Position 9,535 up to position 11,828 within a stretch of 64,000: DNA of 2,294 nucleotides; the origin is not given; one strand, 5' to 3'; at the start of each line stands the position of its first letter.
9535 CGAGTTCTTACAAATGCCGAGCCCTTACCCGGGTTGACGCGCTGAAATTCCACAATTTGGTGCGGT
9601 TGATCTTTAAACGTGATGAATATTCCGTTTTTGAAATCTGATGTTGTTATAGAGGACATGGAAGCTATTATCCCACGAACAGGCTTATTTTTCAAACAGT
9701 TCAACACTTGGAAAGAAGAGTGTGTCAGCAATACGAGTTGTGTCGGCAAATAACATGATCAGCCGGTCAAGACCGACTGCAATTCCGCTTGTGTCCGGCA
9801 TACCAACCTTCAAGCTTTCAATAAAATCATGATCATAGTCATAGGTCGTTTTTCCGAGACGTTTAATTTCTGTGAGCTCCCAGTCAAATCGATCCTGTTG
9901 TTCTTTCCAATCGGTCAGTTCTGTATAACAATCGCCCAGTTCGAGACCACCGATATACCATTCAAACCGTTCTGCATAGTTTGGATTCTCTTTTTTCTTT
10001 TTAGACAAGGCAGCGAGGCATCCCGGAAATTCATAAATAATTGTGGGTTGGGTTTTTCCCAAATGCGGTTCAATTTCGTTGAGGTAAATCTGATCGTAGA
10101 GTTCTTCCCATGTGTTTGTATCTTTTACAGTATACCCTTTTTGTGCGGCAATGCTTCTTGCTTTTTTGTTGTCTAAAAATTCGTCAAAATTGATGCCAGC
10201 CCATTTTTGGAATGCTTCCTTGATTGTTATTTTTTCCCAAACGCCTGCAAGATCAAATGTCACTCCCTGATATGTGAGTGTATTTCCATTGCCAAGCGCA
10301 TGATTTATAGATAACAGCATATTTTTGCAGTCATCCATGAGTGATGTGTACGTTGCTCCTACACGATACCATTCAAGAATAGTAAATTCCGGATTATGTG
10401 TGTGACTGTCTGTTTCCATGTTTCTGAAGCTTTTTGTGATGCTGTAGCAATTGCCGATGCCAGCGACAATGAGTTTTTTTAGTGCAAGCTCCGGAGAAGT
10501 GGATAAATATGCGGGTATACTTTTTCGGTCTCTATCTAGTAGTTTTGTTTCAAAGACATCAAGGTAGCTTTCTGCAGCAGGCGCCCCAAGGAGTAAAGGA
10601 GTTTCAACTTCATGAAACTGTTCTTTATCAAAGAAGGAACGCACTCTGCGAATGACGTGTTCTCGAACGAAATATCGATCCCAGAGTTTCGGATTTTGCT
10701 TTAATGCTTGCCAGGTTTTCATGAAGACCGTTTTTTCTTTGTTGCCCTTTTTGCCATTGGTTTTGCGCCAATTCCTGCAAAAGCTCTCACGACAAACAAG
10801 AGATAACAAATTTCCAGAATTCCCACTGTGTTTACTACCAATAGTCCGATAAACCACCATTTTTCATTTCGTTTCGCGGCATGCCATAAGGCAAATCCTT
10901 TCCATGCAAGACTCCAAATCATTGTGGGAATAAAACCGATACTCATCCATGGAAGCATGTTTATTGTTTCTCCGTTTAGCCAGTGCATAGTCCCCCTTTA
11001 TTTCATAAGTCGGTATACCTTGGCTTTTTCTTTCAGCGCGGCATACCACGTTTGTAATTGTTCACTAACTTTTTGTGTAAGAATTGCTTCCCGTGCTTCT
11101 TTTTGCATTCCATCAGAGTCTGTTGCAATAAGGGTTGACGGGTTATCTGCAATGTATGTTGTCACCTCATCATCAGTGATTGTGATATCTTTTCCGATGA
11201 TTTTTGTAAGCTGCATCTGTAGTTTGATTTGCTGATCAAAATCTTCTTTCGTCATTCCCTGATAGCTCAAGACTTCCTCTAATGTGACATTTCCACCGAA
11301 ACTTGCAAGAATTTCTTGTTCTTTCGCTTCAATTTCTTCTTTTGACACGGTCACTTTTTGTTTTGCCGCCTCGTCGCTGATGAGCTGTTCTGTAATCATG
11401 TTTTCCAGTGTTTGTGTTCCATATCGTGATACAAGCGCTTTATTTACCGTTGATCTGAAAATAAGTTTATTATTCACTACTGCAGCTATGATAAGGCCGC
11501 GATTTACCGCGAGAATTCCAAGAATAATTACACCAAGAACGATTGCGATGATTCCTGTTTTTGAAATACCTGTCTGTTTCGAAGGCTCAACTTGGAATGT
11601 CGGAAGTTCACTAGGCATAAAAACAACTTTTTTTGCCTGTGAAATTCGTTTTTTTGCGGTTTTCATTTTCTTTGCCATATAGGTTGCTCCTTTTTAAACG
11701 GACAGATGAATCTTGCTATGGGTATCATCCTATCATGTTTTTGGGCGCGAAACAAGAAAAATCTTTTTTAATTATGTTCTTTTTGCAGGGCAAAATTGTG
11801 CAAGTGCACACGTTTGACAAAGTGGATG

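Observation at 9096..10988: EF-P / EpmA (beta-lysylation) operon in a reduced genome, with an ATGA-coupled small membrane protein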

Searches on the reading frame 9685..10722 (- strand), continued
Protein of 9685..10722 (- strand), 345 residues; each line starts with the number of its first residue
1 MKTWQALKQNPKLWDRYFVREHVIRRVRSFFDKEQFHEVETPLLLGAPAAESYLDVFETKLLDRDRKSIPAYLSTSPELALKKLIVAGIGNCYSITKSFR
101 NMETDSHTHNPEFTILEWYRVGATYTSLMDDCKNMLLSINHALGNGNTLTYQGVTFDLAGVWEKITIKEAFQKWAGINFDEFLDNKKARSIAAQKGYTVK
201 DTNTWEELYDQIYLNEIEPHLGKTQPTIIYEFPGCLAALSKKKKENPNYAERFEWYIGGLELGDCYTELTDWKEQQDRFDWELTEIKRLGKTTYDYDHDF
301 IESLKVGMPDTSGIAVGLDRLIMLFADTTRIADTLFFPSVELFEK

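Call 56: search_solved_structures(query=window:9685-10722:-, max_evalue=1e-10, show_alignments=1)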
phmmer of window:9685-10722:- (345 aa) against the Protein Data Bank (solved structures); distinct sequences matched with E-value up to 1e-10: 42.
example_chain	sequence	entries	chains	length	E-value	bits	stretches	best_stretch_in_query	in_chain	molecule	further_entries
9jkl_A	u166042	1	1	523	1.2e-56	195.3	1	17-339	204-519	Lysine--tRNA ligase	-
1e1o_A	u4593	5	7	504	1.6e-51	178.4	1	9-340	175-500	LYSYL-TRNA SYNTHETASE, HEAT INDUCIBLE | LYSYL-TRNA SYNTHETASE | LYSYL-TRNA SYNTHETASE (LYSU)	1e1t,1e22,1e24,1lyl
9kwd_A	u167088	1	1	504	1.7e-51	178.3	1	9-340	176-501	Lysine--tRNA ligase, heat inducible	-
5yzx_A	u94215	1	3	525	1.8e-51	178.2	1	9-340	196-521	Lysine--tRNA ligase, heat inducible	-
3a74_A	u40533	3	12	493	2.4e-51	177.8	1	7-340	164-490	Lysyl-tRNA synthetase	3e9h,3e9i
3a5z_A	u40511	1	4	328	5.9e-50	173.3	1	5-337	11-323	Putative lysyl-tRNA synthetase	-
1bbu_A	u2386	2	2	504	7.1e-50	173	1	10-340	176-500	PROTEIN (LYSYL-TRNA SYNTHETASE)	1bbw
3a5y_A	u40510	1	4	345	7.4e-50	172.9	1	5-337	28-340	Putative lysyl-tRNA synthetase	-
3g1z_A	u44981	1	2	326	9.2e-50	172.6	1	3-337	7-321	Putative lysyl-tRNA synthetase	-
9slz_A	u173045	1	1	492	1e-48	169.2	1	8-340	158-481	Lysine--tRNA ligase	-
36lw_A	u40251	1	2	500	4.7e-46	160.4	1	13-340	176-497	Lysine--tRNA ligase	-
6wbd_A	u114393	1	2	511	2.2e-45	158.2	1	17-339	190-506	Lysine--tRNA ligase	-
4ex5_A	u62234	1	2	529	7.3e-42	146.6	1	14-340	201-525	Lysine--tRNA ligase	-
6nrz_A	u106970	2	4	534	7e-38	133.5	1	2-341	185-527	Lysine--tRNA ligase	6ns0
5hgq_A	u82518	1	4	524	1.2e-37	132.8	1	7-342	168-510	Lysine--tRNA ligase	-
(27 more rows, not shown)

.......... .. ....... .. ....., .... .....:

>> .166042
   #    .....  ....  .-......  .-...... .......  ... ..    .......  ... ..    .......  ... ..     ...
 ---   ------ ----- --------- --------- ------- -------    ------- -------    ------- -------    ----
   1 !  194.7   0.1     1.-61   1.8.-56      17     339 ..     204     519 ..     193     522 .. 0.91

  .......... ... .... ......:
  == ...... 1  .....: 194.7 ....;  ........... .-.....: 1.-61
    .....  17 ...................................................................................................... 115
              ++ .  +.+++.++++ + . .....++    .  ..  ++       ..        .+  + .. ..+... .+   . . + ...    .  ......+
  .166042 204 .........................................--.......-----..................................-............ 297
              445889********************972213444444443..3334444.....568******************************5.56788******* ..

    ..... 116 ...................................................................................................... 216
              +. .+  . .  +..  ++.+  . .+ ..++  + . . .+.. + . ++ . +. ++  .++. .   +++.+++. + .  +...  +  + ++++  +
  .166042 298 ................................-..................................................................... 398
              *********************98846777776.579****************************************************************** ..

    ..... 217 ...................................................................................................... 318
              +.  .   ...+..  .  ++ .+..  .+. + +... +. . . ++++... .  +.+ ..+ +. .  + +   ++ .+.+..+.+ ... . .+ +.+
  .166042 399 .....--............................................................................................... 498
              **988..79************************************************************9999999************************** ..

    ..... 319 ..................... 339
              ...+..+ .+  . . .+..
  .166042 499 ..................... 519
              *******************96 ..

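Call 64: search_protein_families(library=pfam, proteins=[L053:985-2412:+, L056:9728-11035:+, L059:3043-4332:+, L062:9602-10975:+], max_evalue=0.01)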
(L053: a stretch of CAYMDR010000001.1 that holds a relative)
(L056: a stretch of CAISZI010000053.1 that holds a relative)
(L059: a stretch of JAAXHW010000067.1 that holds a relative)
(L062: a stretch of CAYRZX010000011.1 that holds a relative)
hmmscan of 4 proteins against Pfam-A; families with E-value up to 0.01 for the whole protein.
L053:985-2412:+ (475 aa): 1 family
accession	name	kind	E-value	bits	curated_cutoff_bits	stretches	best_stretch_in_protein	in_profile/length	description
PF00152.25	tRNA-synt_2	-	2.6e-58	198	25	1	124-473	10-307/308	tRNA synthetases class II (D, K and N)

L056:9728-11035:+ (435 aa): 1 family
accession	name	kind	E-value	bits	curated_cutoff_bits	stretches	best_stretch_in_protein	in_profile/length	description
PF00152.25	tRNA-synt_2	-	2.3e-62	211.3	25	1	102-426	16-303/308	tRNA synthetases class II (D, K and N)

L059:3043-4332:+ (429 aa): 1 family
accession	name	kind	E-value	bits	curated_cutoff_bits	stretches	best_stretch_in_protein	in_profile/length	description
PF00152.25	tRNA-synt_2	-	9.3e-66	222.4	25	1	93-425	8-305/308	tRNA synthetases class II (D, K and N)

L062:9602-10975:+ (457 aa): 1 family
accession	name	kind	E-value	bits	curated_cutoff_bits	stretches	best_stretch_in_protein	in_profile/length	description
PF00152.25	tRNA-synt_2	-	4.2e-62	210.4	25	1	123-454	14-306/308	tRNA synthetases class II (D, K and N)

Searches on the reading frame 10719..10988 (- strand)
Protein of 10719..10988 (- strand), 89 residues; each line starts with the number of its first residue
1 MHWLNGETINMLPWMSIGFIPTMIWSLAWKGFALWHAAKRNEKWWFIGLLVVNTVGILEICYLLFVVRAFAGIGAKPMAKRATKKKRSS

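Call 4: search_protein_families(library=ncbifam, proteins=[window:10719-10988:-], max_evalue=0.01)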
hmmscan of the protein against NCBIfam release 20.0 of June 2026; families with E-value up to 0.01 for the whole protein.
window:10719-10988:- (89 aa): 0 families

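Call 5: search_protein_families(library=pfam, proteins=[window:10719-10988:-], max_evalue=0.01)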
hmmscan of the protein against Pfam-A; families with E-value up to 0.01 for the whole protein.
window:10719-10988:- (89 aa): 1 family
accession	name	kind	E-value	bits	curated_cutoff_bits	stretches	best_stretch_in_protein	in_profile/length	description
PF18893.5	DUF5652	-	1.7e-22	79.4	23.4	1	14-68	11-65/71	Family of unknown function (DUF5652)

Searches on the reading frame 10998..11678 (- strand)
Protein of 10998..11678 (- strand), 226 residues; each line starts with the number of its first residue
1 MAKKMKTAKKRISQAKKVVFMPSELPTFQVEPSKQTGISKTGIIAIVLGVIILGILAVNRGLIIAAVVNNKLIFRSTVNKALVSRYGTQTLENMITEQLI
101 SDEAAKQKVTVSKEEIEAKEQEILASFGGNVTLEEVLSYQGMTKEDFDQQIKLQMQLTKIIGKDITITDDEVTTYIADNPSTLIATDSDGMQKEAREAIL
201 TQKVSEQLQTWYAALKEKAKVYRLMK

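Call 64: search_protein_families(library=pfam, proteins=[window:10998-11678:-], max_evalue=0.01)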
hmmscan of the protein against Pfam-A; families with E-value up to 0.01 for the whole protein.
window:10998-11678:- (226 aa): 3 families
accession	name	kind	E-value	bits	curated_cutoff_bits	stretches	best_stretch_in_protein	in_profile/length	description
PF13624.11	SurA_N_3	-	1.5e-07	31.8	27.2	1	88-160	85-161/162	SurA-like N-terminal domain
PF09312.16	SurA_N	-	0.00017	22.2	30.8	1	88-159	44-116/118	SurA N-terminal domain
PF13623.11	SurA_N_2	-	0.0032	17.8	28.5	1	87-118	86-117/145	SurA-like N-terminal domain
